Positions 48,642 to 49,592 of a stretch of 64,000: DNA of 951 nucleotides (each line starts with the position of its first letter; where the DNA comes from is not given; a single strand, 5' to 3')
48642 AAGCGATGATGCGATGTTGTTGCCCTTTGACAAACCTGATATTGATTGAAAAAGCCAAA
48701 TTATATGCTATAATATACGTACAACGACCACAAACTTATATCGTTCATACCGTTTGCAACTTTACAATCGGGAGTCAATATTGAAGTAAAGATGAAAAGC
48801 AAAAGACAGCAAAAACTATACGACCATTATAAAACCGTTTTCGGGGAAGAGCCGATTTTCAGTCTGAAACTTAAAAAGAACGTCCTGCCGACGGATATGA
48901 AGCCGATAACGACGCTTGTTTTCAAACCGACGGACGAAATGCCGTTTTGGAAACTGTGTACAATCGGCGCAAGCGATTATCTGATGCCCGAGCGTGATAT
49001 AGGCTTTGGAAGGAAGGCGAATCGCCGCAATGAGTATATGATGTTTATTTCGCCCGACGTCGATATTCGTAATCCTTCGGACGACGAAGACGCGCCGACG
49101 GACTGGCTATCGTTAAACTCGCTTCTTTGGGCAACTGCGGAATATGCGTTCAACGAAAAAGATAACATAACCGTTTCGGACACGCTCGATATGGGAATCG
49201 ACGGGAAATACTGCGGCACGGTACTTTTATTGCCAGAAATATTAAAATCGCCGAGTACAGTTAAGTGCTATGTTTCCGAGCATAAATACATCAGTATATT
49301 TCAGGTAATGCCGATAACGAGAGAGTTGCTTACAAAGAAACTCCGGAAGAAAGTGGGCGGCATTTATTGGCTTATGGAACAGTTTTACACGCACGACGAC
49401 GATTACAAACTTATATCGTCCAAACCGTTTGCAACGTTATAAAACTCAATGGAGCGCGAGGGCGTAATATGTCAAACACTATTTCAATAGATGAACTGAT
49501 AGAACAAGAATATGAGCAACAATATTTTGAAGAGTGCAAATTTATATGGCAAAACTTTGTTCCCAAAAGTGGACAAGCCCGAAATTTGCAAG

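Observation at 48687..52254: Array of immunity-like gene cassettes separated by a 62-nt direct repeat (orphan-immunity-island signature without toxin or recombinase)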

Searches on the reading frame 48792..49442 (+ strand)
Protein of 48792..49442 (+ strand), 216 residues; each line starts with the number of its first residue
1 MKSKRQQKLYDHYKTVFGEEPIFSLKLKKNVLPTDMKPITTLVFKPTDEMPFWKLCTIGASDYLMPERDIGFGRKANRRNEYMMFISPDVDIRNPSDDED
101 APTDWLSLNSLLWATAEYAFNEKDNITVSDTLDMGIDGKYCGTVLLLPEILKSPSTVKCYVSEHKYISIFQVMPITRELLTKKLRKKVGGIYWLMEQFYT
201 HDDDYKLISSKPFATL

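Call 5: search_protein_families(library=pfam, proteins=[window:48792-49442:+], max_evalue=0.1)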
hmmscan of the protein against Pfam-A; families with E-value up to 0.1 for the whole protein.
window:48792-49442:+ (216 aa): 1 family
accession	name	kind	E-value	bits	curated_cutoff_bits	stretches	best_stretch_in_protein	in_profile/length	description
PF05076.18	SUFU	-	7.8e-11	42.6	25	1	37-187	3-150/172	Suppressor of fused protein (SUFU)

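Call 10: search_protein_families(library=ncbifam, proteins=[window:48792-49442:+], max_evalue=0.1)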
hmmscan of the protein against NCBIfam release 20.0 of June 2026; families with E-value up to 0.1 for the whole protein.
window:48792-49442:+ (216 aa): 0 families

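Call 23: search_protein_families(library=padloc, proteins=[window:48792-49442:+], max_evalue=0.1)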
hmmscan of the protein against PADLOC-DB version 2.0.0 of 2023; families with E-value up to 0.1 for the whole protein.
window:48792-49442:+ (216 aa): 0 families

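Call 26: find_homologous_proteins(query=window:48792-49439:+, max_evalue=0.00001)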
Query window:48792-49439:+ (216 aa): 228 proteins with E <= 0.00001 among 355 candidates; the best 120 are listed.
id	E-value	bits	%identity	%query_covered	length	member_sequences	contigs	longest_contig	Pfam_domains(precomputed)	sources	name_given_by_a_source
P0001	1.0e-135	468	94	100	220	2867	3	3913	PF05076.19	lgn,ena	-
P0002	2.4e-124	431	88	100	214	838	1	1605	PF05076.19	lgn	-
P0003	1.7e-122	425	86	100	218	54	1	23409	PF05076.19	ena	-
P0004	4.9e-122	423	85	100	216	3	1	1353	PF05076.19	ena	-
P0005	8.3e-120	416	99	82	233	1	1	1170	PF05076.19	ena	-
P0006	2.0e-118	412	83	100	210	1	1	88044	PF05076.19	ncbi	-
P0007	5.3e-118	410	81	100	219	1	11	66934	PF05076.19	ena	-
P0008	5.6e-118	410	81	100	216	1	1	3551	PF05076.19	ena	-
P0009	1.1e-116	406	85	99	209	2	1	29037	PF05076.19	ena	-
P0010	3.4e-116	404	83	100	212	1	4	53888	PF05076.19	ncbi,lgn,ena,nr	ncbi:MAG TPA: hypothetical protein DEQ88_00140 [Clostridiales bacterium]|nr:hypothetical protein [Cl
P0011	7.7e-116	403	82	100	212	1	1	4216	PF05076.19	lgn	-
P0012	1.0e-115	403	82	100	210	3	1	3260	PF05076.19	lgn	-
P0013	2.2e-115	402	82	100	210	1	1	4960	PF05076.19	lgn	-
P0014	2.4e-115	401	79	100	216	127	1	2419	PF05076.19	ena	-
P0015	3.3e-115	401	81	100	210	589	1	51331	PF05076.19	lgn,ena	-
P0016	3.9e-115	401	82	100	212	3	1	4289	PF05076.19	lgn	-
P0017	5.0e-115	400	82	100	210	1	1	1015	PF05076.19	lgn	-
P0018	6.1e-115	400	81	100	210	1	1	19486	PF05076.19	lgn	-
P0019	6.3e-115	400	82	100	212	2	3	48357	PF05076.19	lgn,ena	-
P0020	7.7e-115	400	81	100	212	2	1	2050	PF05076.19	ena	-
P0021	7.8e-115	400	82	100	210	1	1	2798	PF05076.19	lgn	-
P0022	1.3e-114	399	80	100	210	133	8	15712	PF05076.19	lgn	-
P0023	2.3e-114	398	81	100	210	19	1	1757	PF05076.19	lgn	-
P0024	9.6e-114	396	81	100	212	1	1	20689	PF05076.19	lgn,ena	-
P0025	1.6e-113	396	81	100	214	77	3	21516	PF05076.19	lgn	-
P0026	2.2e-113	395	84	100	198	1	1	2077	PF05076.19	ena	-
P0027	2.7e-113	395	79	100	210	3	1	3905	PF05076.19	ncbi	-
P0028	4.7e-113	394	78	100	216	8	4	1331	PF05076.19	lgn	-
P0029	2.1e-112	392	76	100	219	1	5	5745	PF05076.19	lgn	-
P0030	4.2e-112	391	76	100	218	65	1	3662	PF05076.19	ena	-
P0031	4.5e-112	391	80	100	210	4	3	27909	PF05076.19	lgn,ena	-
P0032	9.2e-112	390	80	100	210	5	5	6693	PF05076.19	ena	-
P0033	1.0e-111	390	93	84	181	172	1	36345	PF05076.19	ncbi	-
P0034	1.3e-111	389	79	100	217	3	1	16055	PF05076.19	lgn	-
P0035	1.9e-111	389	78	100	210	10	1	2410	PF05076.19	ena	-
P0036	2.3e-111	388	80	99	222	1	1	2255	PF05076.19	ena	-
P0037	4.6e-111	387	79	100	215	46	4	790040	PF05076.19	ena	-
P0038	4.6e-111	387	78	100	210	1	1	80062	PF05076.19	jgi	-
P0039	1.3e-110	386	78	99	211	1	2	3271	PF05076.19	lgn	-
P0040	5.2e-110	384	79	100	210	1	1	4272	PF05076.19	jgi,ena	-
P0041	1.8e-109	382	78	99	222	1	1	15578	PF05076.19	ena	-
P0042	1.9e-109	382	76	100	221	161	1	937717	PF05076.19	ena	-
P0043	2.8e-109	382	76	100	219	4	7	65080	PF05076.19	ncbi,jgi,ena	-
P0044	4.4e-109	381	77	100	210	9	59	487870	PF05076.19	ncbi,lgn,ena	-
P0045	9.6e-109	380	77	100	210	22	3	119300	PF05076.19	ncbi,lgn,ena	-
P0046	2.0e-108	379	75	100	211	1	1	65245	PF05076.19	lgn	-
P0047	6.1e-108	377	77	100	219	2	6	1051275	PF05076.19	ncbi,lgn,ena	-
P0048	8.8e-108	377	77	100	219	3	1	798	PF05076.19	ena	-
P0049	1.4e-107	376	79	100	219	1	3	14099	PF05076.19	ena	-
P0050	1.5e-107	376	75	100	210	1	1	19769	PF05076.19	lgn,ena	-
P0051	1.9e-107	376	73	100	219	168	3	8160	PF05076.19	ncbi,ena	-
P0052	2.3e-107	375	75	100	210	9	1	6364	PF05076.19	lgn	-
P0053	2.9e-107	375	75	100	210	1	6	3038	PF05076.19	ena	-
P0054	3.0e-107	375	75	100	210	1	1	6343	PF05076.19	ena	-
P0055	1.0e-106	373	73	100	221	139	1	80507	PF05076.19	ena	-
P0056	1.2e-106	373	76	100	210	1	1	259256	PF05076.19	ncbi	-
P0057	1.6e-106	373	76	100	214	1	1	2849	PF05076.19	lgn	-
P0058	2.2e-106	372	81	100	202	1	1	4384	PF05076.19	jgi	-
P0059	2.3e-106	372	75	100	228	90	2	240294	PF05076.19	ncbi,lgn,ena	-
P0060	2.5e-106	372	75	100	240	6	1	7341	PF05076.19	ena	-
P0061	3.1e-106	372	77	100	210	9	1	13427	PF05076.19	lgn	-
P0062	3.4e-106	372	73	100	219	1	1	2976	PF05076.19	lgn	-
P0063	3.4e-106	372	75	100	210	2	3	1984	PF05076.19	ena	-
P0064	3.5e-106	372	77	99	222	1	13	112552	PF05076.19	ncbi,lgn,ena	-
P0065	1.2e-105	370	76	99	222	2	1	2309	PF05076.19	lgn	-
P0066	1.4e-105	370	72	100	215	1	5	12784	PF05076.19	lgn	-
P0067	3.1e-105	368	76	99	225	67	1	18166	PF05076.19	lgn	-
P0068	5.6e-105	368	76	99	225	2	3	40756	PF05076.19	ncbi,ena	-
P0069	9.3e-105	367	73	100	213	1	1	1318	PF05076.19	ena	-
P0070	2.1e-104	366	74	100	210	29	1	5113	PF05076.19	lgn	-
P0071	2.6e-104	365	76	99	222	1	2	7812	PF05076.19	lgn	-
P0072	2.7e-104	365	75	100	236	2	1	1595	PF05076.19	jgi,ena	jgi:hypothetical protein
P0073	2.8e-104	365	76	99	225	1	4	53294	PF05076.19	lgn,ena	-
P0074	4.1e-104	365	75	100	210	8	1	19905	PF05076.19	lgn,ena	-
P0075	4.3e-104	365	75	100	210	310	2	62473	PF05076.19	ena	-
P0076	5.6e-104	364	75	100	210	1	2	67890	PF05076.19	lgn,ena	-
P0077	6.2e-104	364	75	99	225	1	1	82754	PF05076.19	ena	-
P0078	9.8e-104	364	76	99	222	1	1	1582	PF05076.19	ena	-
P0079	1.0e-103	363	76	99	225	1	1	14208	PF05076.19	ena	-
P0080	1.3e-103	363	74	100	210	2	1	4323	PF05076.19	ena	-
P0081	1.4e-103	363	75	100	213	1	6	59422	PF05076.19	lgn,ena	-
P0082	1.6e-103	363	74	100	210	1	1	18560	PF05076.19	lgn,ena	-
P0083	1.8e-103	363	75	99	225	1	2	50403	PF05076.19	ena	-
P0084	1.8e-103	363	73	100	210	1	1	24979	PF05076.19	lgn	-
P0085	2.0e-103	363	75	99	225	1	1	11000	PF05076.19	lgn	-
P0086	2.8e-103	362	74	99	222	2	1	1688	PF05076.19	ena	-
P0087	3.1e-103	362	73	100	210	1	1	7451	PF05076.19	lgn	-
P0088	4.7e-103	361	75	99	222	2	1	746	PF05076.19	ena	-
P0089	4.9e-103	361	73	100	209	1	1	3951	PF05076.19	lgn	-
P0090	5.3e-103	361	73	100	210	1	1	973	PF05076.19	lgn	-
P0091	8.9e-103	360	75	99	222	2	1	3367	PF05076.19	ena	-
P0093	1.1e-102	360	75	99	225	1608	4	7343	PF05076.19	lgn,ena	-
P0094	1.5e-102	360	71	100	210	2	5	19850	PF05076.19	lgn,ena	-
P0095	1.6e-102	360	74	100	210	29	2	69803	PF05076.19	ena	-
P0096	1.6e-102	360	75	99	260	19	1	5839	PF05076.19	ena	-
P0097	3.7e-102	358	72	100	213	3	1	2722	PF05076.19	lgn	-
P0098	7.0e-102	357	72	99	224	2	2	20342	PF05076.19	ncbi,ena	-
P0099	1.4e-101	357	74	99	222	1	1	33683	PF05076.19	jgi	-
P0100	1.4e-101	357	74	99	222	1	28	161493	PF05076.19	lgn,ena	-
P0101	1.7e-101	356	73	100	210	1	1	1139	PF05076.19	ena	-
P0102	1.7e-101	356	70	100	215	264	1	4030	PF05076.19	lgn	-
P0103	4.4e-101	355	73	99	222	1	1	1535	PF05076.19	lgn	-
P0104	7.6e-101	354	72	99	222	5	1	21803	PF05076.19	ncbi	-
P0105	8.0e-101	354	70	100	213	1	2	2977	PF05076.19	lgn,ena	-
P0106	8.2e-101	354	70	100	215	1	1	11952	PF05076.19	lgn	-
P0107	8.9e-101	354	72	100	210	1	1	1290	PF05076.19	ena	-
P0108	9.5e-101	354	70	100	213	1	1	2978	PF05076.19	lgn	-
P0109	1.1e-100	354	72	100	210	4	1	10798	PF05076.19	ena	-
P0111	1.1e-100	353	72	99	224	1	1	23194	PF05076.19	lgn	-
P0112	1.4e-100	353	71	100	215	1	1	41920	PF05076.19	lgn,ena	-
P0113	1.8e-100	353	73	99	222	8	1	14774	PF05076.19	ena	-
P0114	2.0e-100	353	86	84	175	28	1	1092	PF05076.19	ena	-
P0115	2.9e-100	352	70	100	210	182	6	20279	PF05076.19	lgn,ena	-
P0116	4.7e-100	351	73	99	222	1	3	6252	PF05076.19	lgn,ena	-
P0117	1.9e-99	350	74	100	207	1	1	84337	PF05076.19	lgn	-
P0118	4.1e-99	348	69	100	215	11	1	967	PF05076.19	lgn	-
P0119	5.8e-99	348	69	100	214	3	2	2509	PF05076.19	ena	-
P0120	1.5e-98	347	70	100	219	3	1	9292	PF05076.19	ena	-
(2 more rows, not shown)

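Call 28: find_related_loci(query=A1, collection=metagenome_contigs, flank=7000)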
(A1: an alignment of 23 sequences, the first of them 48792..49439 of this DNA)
Query A1 (216 aa) in metagenome_contigs; peptide patterns used: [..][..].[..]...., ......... (x = any residue, [..] = any of these).
416 stretches matched a pattern; 240 encode a relative of the query (tblastn E <= 1e-3); the best 80 are kept; 80 distinct loci.
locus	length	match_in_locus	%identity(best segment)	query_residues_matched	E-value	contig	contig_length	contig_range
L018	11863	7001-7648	99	1-216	3e-146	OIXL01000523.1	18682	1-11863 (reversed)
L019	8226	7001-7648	99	1-216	3e-146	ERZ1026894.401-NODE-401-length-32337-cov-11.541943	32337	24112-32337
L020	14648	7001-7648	99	1-216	1e-145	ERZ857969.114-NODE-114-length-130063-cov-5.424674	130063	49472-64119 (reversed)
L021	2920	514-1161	99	1-216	3e-152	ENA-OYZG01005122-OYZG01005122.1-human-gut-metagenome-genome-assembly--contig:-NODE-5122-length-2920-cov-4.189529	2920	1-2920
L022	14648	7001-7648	99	1-216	4e-145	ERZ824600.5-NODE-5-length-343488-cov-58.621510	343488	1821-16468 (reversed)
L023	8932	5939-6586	99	1-216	3e-145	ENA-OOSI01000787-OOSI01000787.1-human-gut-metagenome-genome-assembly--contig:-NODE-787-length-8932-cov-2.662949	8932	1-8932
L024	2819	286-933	98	1-216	5e-152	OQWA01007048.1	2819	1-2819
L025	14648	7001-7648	98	1-216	6e-145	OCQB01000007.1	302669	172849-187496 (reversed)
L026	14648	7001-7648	98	1-216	2e-144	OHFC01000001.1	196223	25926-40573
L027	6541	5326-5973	97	1-216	5e-144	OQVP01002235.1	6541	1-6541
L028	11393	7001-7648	97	1-216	2e-143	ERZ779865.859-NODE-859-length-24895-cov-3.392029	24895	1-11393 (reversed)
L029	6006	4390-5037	96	1-216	1e-143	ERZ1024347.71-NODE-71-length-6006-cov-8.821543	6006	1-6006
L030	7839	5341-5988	96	1-216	4e-142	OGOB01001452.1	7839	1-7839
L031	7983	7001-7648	95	1-216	1e-141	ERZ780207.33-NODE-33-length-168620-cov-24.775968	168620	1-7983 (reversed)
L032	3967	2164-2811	95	1-216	2e-144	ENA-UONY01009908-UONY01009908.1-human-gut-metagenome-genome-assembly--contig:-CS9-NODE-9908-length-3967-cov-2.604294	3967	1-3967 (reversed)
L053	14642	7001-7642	87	3-216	1e-128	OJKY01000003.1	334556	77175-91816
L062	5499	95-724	86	1-216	5e-127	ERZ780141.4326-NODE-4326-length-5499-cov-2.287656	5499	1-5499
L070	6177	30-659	83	1-216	4e-124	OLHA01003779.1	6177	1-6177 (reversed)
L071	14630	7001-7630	85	1-216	1e-123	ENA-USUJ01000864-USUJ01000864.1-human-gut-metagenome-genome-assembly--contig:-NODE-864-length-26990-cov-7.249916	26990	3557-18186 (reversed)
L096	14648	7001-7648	77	1-216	2e-117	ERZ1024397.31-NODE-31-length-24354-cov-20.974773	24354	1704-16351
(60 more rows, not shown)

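Call 38: search_protein_families(library=pfam, proteins=[L071:1172-3778:+, L028:3787-5847:+], max_evalue=0.001)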
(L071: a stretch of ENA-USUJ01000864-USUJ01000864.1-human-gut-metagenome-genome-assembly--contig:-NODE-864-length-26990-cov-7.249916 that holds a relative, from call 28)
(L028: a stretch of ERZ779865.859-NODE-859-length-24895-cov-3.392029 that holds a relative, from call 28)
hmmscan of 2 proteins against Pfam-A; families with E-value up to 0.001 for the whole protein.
L071:1172-3778:+ (868 aa): 1 family
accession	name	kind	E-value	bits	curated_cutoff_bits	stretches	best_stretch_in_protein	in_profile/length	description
PF08665.17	PglZ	-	5.6e-51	173.5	25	1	468-643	1-178/179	PglZ domain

L028:3787-5847:+ (686 aa): 3 families
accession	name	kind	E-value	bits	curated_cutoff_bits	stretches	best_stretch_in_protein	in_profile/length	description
PF13337.12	BrxL_ATPase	-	8.9e-146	485.1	25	1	164-476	2-313/313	Lon-like protease BrxL-like, ATPase domain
PF20442.3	BrxL_N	-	1.9e-48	164.2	28.2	1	20-151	1-132/132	BREX system Lon protease-like protein BrxL N-terminal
PF05362.19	Lon_C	-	5.2e-06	26.6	21.1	1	522-683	42-203/205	Lon protease (S16) C-terminal proteolytic domain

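Call 46: search_solved_structures(query=A1, max_evalue=1)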
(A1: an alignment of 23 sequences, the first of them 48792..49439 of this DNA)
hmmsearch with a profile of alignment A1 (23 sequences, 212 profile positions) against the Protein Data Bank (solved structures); distinct sequences matched with E-value up to 1: 2.
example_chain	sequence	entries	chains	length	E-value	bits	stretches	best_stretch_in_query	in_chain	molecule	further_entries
6zyc_A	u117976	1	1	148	0.8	12.4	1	115-178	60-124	DNA polymerase processivity factor component A20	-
6zxp_A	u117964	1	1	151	0.84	12.3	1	115-178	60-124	DNA polymerase processivity factor component A20,DNA polymerase processivity factor compon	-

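Call 75: search_protein_families(library=phrogs, proteins=[window:48792-49442:+], max_evalue=0.01)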
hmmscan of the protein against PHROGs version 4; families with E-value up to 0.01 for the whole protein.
window:48792-49442:+ (216 aa): 0 families
